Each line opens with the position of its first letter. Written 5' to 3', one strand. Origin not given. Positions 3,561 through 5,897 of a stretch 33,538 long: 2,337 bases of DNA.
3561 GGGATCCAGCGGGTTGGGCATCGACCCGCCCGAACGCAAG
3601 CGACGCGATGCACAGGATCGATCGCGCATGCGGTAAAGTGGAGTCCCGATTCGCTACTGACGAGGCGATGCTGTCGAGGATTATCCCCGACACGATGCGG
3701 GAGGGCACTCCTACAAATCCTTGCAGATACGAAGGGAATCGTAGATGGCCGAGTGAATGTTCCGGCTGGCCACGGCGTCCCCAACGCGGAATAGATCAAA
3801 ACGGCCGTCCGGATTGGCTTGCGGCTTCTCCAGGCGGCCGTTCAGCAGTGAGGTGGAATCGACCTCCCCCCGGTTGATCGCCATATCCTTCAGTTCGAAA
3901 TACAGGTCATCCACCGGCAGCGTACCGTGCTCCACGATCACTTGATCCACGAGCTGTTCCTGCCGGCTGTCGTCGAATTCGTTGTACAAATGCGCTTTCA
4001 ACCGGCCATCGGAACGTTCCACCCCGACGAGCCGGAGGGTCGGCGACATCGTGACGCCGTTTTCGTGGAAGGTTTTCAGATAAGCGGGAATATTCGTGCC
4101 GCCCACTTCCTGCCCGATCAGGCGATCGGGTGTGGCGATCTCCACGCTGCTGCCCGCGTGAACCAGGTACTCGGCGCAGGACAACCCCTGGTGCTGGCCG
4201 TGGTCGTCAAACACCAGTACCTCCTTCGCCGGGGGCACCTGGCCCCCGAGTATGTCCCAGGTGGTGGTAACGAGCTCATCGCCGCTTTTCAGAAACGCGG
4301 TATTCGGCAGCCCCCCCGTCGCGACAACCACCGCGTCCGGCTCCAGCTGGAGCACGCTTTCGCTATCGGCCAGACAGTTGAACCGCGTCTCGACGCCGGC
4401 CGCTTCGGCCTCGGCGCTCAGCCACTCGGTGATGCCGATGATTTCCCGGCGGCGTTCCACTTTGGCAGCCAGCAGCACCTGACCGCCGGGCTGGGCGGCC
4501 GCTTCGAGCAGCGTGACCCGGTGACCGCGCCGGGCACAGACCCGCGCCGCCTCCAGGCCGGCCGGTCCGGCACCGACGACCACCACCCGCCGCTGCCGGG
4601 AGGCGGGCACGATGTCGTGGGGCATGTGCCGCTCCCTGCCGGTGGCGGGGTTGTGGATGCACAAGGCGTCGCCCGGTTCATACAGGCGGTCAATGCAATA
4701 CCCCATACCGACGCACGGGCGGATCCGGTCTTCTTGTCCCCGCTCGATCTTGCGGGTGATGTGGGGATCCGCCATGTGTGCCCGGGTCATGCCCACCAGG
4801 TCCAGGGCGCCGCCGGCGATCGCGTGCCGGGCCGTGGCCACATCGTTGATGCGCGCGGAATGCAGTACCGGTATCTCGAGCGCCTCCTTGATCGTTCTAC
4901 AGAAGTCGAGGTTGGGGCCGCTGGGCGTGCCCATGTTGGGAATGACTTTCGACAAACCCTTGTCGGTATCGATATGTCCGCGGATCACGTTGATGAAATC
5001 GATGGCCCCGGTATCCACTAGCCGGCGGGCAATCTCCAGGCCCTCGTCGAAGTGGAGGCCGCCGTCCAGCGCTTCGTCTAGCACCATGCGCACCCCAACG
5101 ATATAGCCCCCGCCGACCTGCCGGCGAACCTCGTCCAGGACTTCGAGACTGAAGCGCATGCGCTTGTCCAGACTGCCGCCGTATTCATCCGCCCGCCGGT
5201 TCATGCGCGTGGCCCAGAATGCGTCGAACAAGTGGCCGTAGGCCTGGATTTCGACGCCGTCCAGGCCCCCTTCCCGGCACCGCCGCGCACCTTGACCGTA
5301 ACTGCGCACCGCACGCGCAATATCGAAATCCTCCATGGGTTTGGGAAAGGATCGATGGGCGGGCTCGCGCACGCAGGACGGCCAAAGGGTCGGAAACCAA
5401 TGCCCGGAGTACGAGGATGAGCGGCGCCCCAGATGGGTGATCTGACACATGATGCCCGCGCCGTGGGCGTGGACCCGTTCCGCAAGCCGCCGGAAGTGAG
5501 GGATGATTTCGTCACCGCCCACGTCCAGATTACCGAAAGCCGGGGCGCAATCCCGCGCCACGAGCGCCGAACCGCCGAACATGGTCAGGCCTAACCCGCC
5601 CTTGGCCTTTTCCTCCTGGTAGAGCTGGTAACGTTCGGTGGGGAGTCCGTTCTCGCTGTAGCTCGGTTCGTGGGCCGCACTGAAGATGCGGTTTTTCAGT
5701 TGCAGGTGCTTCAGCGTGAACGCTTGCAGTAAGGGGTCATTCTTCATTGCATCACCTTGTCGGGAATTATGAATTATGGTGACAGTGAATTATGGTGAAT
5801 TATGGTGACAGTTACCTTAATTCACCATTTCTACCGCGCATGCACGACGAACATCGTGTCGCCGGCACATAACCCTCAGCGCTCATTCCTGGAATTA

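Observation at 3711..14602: Two non-Pyl MttB-family methyltransferases wired into an ETF/flavoprotein demethylase operon, with no corrinoid protein in view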

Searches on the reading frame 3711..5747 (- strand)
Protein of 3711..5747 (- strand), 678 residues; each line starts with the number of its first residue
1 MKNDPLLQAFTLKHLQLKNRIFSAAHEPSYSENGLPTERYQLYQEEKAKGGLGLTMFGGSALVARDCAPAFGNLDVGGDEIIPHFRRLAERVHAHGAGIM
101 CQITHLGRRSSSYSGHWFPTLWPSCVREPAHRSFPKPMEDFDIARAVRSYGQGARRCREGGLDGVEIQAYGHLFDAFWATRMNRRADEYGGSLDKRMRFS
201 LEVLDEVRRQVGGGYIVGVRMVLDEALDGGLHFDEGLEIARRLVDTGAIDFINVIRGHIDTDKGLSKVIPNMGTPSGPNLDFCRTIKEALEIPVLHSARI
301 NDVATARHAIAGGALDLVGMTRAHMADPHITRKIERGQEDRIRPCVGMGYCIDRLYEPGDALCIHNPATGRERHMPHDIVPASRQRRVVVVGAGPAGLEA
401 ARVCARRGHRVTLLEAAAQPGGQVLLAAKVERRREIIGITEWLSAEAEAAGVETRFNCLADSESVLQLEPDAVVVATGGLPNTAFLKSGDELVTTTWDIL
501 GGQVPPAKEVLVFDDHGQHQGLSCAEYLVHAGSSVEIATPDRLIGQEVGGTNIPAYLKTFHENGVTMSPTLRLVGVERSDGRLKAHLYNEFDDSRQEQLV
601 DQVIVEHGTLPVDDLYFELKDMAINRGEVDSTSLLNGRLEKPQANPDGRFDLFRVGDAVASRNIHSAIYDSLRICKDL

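Call 3: search_protein_families(library=pfam, proteins=[window:3711-5747:-])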
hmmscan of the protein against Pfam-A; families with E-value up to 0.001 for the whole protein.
window:3711-5747:- (678 aa): 13 families
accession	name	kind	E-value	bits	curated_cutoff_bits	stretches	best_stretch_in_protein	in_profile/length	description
PF00724.26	Oxidored_FMN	-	2.2e-47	162.4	27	1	6-340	2-341/342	NADH:flavin oxidoreductase / NADH oxidase family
PF07992.20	Pyr_redox_2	-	2e-14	54.1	26.1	1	385-487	142-245/291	Pyridine nucleotide-disulphide oxidoreductase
PF13450.12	NAD_binding_8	-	3.7e-09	37.2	21.9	1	390-424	1-35/68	NAD(P)-binding Rossmann-like domain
PF00070.33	Pyr_redox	-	3.1e-08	34.5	22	1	387-421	1-35/82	Pyridine nucleotide-disulphide oxidoreductase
PF01266.30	DAO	-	1.7e-07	31.5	27.9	1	387-423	1-38/353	FAD dependent oxidoreductase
PF03486.20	HI0933_like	-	2e-07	31.1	50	1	387-427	2-42/244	HI0933-like protein Rossmann domain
PF12831.13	FAD_oxidored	-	4.7e-06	26.6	27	1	388-424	2-38/416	FAD dependent oxidoreductase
PF01946.23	Thi4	-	7.6e-06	25.8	26.2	1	387-424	19-57/235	Thi4 family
PF00890.30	FAD_binding_2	-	1.7e-05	24.7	20.4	1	388-424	2-38/414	FAD binding domain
PF01134.28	GIDA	-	4.8e-05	23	22.1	1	388-415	2-29/391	Glucose inhibited division protein A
PF01494.25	FAD_binding_3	-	5.6e-05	23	22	1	387-419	3-35/349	FAD binding domain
PF13738.12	Pyr_redox_3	-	0.00021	21.1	30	1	384-488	163-276/305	Pyridine nucleotide-disulphide oxidoreductase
PF01262.27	AlaDh_PNT_C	-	0.00055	19.9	23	0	381-418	24-61/214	Alanine dehydrogenase/PNT, C-terminal domain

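Call 35: search_protein_families(library=ncbifam, proteins=[window:3711-5747:-], max_evalue=0.00001)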
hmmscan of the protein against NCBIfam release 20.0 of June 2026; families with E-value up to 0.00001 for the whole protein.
window:3711-5747:- (678 aa): 30 families (the best 25 are shown)
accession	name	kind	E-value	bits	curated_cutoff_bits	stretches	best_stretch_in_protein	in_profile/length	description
TIGR03997.1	mycofact_OYE_2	equivalog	6e-152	507.3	793.15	1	10-624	6-617/645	mycofactocin system FadH/OYE family oxidoreductase 2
NF045599.1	bili_reduct_long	exception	2.8e-90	303.4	750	1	6-612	1-602/641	bilirubin reductase, long form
NF041087.1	bile_acid_BaiCD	equivalog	1.5e-86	290.9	825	1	6-607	4-595/642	bile acid Fe-S flavoenzyme BaiCD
TIGR03996.1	mycofact_OYE_1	hypoth_equivalog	1.9e-73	248.1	627.9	1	8-618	4-606/633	mycofactocin system FadH/OYE family oxidoreductase 1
NF045592.1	bili_reduct_N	equivalog_domain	6.3e-40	137.4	425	1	6-366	2-363/363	bilirubin reductase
NF006101.0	PRK08255.1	equivalog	3.9e-38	131.1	1078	1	4-332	397-728/768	bifunctional salicylyl-CoA 5-hydroxylase/oxidoreductase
NF010047.0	PRK13523.1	equivalog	1.2e-33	116.6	431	1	5-336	4-322/339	NADPH dehydrogenase NamA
NF007899.0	PRK10605.1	subfamily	1.2e-18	67.5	403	1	132-335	146-338/365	N-ethylmaleimide reductase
TIGR01316.1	gltA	equivalog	8.5e-11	41.3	471.75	1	383-482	131-232/449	NADPH-dependent glutamate synthase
NF009410.0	PRK12771.1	subfamily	1.4e-10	40.4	516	1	381-425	134-178/566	NAD(P)-binding protein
NF009454.0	PRK12814.1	equivalog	2.6e-09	36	916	1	372-484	182-293/657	putative NADPH-dependent glutamate synthase small subunit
NF009409.0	PRK12770.1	subfamily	1.9e-08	33.8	343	1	382-432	15-65/360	putative glutamate synthase subunit beta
NF005560.0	PRK07233.1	equivalog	4.2e-08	32.4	252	1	387-423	2-38/435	hypothetical protein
TIGR02053.1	MerA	equivalog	9.6e-08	31.4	454.45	0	385-486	167-273/465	mercury(II) reductase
TIGR01372.1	soxA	subfamily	1.2e-07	30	1164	1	388-427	171-210/996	sarcosine oxidase subunit alpha family protein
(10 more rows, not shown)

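Call 38: search_solved_structures(query=window:3711-5747:-, max_evalue=1e-10)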
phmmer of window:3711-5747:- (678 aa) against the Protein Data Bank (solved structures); distinct sequences matched with E-value up to 1e-10: 112 (the best 60 are shown).
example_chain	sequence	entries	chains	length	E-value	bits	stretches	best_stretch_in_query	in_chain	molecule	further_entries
1ps9_A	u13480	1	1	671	3.9e-63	217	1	12-534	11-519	2,4-dienoyl-CoA reductase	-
6qkg_A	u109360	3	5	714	2.4e-60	207.8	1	16-553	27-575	NCR A | NCR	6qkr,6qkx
3k30_A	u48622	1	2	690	3.6e-46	160.9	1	18-629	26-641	Histamine dehydrogenase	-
6l6j_A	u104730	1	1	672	1.8e-44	155.3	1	8-656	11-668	Oxidored_FMN domain-containing protein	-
6de6_A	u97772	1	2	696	2.4e-40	141.6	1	47-543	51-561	Histamine dehydrogenase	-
1djq_A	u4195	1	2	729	1.2e-37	132.7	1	82-484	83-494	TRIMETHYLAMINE DEHYDROGENASE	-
1djn_A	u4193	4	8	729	1.6e-37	132.4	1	82-484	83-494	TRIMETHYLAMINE DEHYDROGENASE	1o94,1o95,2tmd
3krz_A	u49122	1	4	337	1.4e-29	106.1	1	10-331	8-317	NADH:flavin oxidoreductase/NADH oxidase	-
3kru_A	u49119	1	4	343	1.4e-29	106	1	10-331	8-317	NADH:flavin oxidoreductase/NADH oxidase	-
5cpl_A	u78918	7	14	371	4.9e-28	101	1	6-330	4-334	Xenobiotic reductase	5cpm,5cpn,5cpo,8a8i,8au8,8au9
5n6q_A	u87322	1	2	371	5.1e-28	100.9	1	6-330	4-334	NADH:flavin oxidoreductase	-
8auh_A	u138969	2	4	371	5.5e-28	100.8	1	6-330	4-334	NADH:flavin oxidoreductase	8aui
9iuv_A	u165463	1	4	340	1.1e-27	99.8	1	6-329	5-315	NADPH dehydrogenase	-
8auf_A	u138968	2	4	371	1.3e-27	99.6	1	6-330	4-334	NADH:flavin oxidoreductase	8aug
3gr7_A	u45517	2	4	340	3e-27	98.4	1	3-329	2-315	NADPH dehydrogenase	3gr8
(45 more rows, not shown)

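Call 39: search_dna_similar(query=window:3711-5747:-, collection=plasmids, mode=protein, max_rows=25)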
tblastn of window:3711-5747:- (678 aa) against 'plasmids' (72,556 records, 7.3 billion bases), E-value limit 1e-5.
Records with a match: 2564; places in all: 3818; records where one place covers at least 80% of the query: 601.
Best place of each record, by identity: <60% 2564.
By first word of the organism name: Klebsiella 329; Acinetobacter 225; Rhizobium 218; Enterobacter 190; Sinorhizobium 138; Ralstonia 137; Pantoea 118; Escherichia 112; Agrobacterium 95; Streptomyces 70; and 208 more.
By predicted mobility (MOB-suite, as given by PLSDB): non-mobilizable 1122; conjugative 863; mobilizable 579.
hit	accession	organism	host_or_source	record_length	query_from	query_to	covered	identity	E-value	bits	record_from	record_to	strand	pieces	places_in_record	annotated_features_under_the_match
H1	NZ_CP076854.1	Rhizobium sp. WYJ-E13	Curcuma wenyujin Y.H. Chen et C. ...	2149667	2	676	100%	55.3%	0e+0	724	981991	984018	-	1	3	none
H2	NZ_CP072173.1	Rhizobium sp. AB2/73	Phyla canescens,cell culture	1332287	2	678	100%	54.6%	0e+0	714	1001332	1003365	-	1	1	record has no annotation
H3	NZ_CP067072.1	Rhizobium sp. AB2/73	Phyla canescens,cell culture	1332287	2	678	100%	54.6%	0e+0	714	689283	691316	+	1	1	record has no annotation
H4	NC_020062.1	Rhizobium tropici CIAT 899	Phaseolus vulgaris root nodule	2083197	2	678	100%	54.6%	0e+0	712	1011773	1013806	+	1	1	record has no annotation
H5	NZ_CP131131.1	Shinella zoogloeoides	isolate,Activated charcoal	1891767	1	673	99%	54.8%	0e+0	708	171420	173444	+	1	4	none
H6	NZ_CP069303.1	Shinella sp. PSBB067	monoisolate,Minnesota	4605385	2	673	99%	54.9%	0e+0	707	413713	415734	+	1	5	none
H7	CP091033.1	Sinorhizobium sp. B11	soybean,TY,soil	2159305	1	676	100%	54.4%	0e+0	716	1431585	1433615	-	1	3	FAD-dependent oxidoreductase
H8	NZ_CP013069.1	Pannonibacter phragmitetus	Homo sapiens,blood, liver abscess ...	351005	1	678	100%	54.0%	0e+0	742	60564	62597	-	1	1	NADH:flavin oxidoreductase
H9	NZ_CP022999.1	Rhizobium sp. 11515TR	Cell culture,agricultural soil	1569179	2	678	100%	53.8%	0e+0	707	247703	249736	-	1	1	none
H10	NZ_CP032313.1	Pannonibacter phragmitetus BB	cell culture,soil under ...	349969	1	678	100%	53.7%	0e+0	736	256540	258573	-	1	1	NADH:flavin oxidoreductase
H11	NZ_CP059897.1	Ciceribacter thiooxidans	mixed culture,soil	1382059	1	678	100%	53.2%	0e+0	711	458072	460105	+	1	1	none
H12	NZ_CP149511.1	Pararhizobium sp. A13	Aeschynomene indica,cell ...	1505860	1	674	99%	53.5%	0e+0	733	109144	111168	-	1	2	none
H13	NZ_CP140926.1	Sinorhizobium medicae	Medicago lupulina,whole organism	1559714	1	678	100%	52.9%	0e+0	726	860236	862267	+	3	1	none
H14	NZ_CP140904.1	Sinorhizobium medicae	Medicago lupulina,whole organism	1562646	1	678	100%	52.9%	0e+0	726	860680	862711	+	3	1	none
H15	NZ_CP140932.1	Sinorhizobium medicae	Medicago lupulina,whole organism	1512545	1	678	100%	52.9%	0e+0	721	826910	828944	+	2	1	none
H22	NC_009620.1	Sinorhizobium medicae WSM419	-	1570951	1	678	100%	52.8%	0e+0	717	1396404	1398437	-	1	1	none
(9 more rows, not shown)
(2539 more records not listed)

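Call 48: get_annotated_region(hit=H22, flank=9000)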
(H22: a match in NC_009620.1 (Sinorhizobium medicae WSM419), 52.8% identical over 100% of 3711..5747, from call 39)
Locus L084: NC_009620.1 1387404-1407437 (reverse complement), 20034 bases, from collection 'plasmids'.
description: Sinorhizobium medicae WSM419 plasmid pSMED01, complete sequence
organism: Sinorhizobium medicae WSM419 (NCBI taxid 366394)
taxonomy: Bacteria; Pseudomonadota; Alphaproteobacteria; Hyphomicrobiales; Rhizobiaceae; Sinorhizobium; Sinorhizobium medicae; Sinorhizobium medicae WSM419
host: -; source: -; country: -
typing (MOB-suite, as given by PLSDB): mobilizable; relaxase MOBQ
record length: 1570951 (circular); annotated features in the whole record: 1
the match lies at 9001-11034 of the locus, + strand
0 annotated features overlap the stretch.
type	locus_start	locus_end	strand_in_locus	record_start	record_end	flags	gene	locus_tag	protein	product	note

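Call 49: get_annotated_region(hit=H8, flank=9000)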
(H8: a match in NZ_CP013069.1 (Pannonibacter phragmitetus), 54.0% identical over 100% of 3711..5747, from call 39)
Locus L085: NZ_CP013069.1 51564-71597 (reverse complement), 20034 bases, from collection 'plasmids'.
description: Pannonibacter phragmitetus strain 31801 plasmid p.p-1, complete sequence
organism: Pannonibacter phragmitetus (NCBI taxid 121719)
taxonomy: Bacteria; Pseudomonadota; Alphaproteobacteria; Hyphomicrobiales; Stappiaceae; Pannonibacter; Pannonibacter phragmitetus
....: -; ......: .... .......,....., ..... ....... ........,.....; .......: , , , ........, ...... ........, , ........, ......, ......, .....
typing (MOB-suite, as given by PLSDB): non-mobilizable; replicon rep_cluster_353
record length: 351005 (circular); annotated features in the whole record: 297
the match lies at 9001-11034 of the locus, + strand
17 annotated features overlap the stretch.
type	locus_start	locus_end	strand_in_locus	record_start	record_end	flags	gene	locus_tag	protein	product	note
CDS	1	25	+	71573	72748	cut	-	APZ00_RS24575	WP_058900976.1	aminotransferase class V-fold PLP-dependent enzyme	-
CDS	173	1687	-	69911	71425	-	-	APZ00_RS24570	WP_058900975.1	ABC transporter substrate-binding protein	-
CDS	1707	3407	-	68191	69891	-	-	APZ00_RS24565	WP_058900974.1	ABC transporter ATP-binding protein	-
CDS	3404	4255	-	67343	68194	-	-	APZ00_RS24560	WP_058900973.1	ABC transporter permease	-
CDS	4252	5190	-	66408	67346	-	-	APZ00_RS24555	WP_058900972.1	ABC transporter permease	GO:0055085 - transmembrane transport [Evidence IEA]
CDS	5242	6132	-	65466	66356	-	-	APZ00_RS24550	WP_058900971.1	proline iminopeptidase-family hydrolase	GO:0006508 - proteolysis [Evidence IEA]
CDS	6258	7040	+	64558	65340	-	-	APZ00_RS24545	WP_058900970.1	LuxR family transcriptional regulator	-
CDS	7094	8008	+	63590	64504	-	-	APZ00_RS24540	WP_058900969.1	proline iminopeptidase-family hydrolase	GO:0006508 - proteolysis [Evidence IEA]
CDS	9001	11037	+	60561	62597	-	-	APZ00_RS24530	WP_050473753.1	NADH:flavin oxidoreductase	-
CDS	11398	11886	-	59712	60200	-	hpaR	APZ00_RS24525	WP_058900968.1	homoprotocatechuate degradation operon regulator HpaR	GO:0045892 - negative regulation of DNA-templated transcription [Evidence IEA]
CDS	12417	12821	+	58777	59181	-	-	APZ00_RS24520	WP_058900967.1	5-carboxymethyl-2-hydroxymuconate Delta-isomerase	-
CDS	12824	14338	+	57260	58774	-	hpaE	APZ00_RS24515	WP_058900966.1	5-carboxymethyl-2-hydroxymuconate semialdehyde dehydrogenase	GO:1901023 - 4-hydroxyphenylacetate catabolic process [Evidence IEA]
CDS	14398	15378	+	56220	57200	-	hpaD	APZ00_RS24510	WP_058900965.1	3,4-dihydroxyphenylacetate 2,3-dioxygenase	-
CDS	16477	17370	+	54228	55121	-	-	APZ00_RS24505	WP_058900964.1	fumarylacetoacetate hydrolase family protein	-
CDS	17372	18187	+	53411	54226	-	hpaH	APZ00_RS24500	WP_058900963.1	2-oxo-hept-4-ene-1,7-dioate hydratase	-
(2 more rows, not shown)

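Call 51: find_homologous_proteins(query=window:3711-5747:-, max_evalue=1e-50)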
Query window:3711-5747:- (678 aa): 8000 proteins with E <= 1e-50 among 8000 candidates; the best 120 are listed.
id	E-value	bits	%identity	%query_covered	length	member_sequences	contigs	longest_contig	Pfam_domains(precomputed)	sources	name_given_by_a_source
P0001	0.0e+0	1562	100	100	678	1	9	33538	PF01946.24,PF01266.31,PF00724.27,PF13450.13,PF00890.31,PF07992.21,PF00070.34,PF03486.21,PF12831.14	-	-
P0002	0.0e+0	1315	82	100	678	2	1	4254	PF01266.31,PF00724.27,PF13450.13,PF00890.31,PF07992.21,PF00070.34,PF03486.21,PF12831.14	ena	-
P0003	0.0e+0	1311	82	100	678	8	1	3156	PF01266.31,PF00724.27,PF13450.13,PF07992.21,PF00070.34,PF03486.21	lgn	-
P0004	0.0e+0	1303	81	100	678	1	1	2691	PF01266.31,PF00724.27,PF13450.13,PF07992.21,PF00070.34,PF03486.21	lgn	-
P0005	0.0e+0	1275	79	100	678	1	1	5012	PF01266.31,PF00724.27,PF13450.13,PF07992.21,PF00070.34,PF03486.21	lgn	-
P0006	0.0e+0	1274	80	100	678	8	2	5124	PF01946.24,PF01266.31,PF00724.27,PF13450.13,PF07992.21,PF00070.34,PF03486.21,PF12831.14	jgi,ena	-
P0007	0.0e+0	1273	80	100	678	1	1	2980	PF01266.31,PF00724.27,PF13450.13,PF07992.21,PF00070.34,PF03486.21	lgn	-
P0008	0.0e+0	1264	80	100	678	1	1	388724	PF01266.31,PF00724.27,PF13450.13,PF07992.21,PF00070.34,PF03486.21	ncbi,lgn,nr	ncbi:MAG: NADH:flavin oxidoreductase [Gammaproteobacteria bacterium]|nr:NADH:flavin oxidoreductase [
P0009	0.0e+0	1263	79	100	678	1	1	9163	PF00724.27,PF13450.13,PF07992.21,PF00070.34,PF03486.21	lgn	-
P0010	0.0e+0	1263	79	100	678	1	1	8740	PF01266.31,PF00724.27,PF13450.13,PF07992.21,PF00070.34,PF03486.21,PF12831.14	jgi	-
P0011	0.0e+0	1260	79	100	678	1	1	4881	PF01266.31,PF00724.27,PF13450.13,PF07992.21,PF00070.34,PF03486.21,PF12831.14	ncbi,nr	ncbi:MAG TPA: NADH:flavin oxidoreductase [Arenicellales bacterium]|nr:NADH:flavin oxidoreductase [Ar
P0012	0.0e+0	1224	77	100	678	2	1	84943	PF01266.31,PF00724.27,PF13450.13,PF00890.31,PF07992.21,PF00070.34,PF03486.21,PF12831.14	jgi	-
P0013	0.0e+0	1170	77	95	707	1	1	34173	PF00724.27,PF13450.13,PF07992.21,PF00070.34,PF03486.21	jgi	jgi:N-methyl-L-proline demethylase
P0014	0.0e+0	1138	78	92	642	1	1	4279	PF00724.27,PF13450.13,PF07992.21,PF00070.34,PF03486.21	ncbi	-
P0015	0.0e+0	1048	66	100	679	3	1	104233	PF01266.31,PF00724.27,PF13450.13,PF00890.31,PF07992.21,PF00070.34,PF03486.21,PF12831.14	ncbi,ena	-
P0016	0.0e+0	1045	65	100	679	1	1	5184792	PF00724.27,PF13450.13,PF07992.21,PF00070.34,PF03486.21,PF12831.14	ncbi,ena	-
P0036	2.5e-297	1006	63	100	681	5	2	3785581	PF01266.31,PF00724.27,PF13450.13,PF07992.21,PF00070.34,PF03486.21,PF12831.14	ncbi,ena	-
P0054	3.5e-293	992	62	100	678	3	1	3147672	PF01266.31,PF00724.27,PF13450.13,PF00890.31,PF07992.21,PF00070.34,PF03486.21,PF12831.14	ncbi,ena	-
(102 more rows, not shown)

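Call 52: find_encoding_contigs(protein=P0008, flank=10000, max_places=3)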
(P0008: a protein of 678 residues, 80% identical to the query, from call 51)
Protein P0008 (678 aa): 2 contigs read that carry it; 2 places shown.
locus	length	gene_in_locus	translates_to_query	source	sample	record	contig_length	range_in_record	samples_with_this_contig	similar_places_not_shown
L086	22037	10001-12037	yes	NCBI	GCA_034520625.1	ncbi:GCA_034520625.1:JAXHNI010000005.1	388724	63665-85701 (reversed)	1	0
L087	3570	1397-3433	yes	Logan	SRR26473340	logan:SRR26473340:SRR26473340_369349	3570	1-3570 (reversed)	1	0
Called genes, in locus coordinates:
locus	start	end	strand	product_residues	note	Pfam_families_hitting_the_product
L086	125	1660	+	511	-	PF13238:AAA_18 (faint), PF13671:AAA_33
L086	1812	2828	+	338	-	PF00180:Iso_dh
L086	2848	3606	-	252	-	PF00535:Glycos_transf_2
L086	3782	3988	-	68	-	-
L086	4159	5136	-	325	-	PF01965:DJ-1_PfpI, PF12833:HTH_18, PF00165:HTH_AraC (weak)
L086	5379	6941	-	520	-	PF06253:MTTB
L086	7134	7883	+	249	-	PF01012:ETF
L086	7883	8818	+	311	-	PF01012:ETF, PF00766:ETF_alpha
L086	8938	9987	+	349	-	PF02574:S-methyl_trans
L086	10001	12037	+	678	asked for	PF00724:Oxidored_FMN, PF07992:Pyr_redox_2, PF00070:Pyr_redox (faint), PF01266:DAO (faint), PF03486:HI0933_like (faint), PF13450:NAD_binding_8 (weak)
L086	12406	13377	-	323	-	PF00389:2-Hacid_dh, PF02826:2-Hacid_dh_C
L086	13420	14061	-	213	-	-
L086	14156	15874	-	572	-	PF13432:TPR_16, PF14559:TPR_19 (weak), PF13424:TPR_12, PF13414:TPR_11 (weak), PF13428:TPR_14 (weak), PF00515:TPR_1, PF00685:Sulfotransfer_1, PF13469:Sulfotransfer_3, +15 more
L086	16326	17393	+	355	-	PF13609:Porin_4, PF00267:Porin_1 (weak)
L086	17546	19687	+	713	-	PF13432:TPR_16, PF00515:TPR_1, PF13414:TPR_11, PF13424:TPR_12, PF13432:TPR_16, PF14559:TPR_19, PF13424:TPR_12, PF13432:TPR_16, +36 more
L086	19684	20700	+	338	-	PF01209:Ubie_methyltran (weak), PF08241:Methyltransf_11, PF13649:Methyltransf_25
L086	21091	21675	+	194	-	-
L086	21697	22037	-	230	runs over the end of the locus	-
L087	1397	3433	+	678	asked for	PF00724:Oxidored_FMN, PF07992:Pyr_redox_2, PF00070:Pyr_redox (faint), PF01266:DAO (faint), PF03486:HI0933_like (faint), PF13450:NAD_binding_8 (weak)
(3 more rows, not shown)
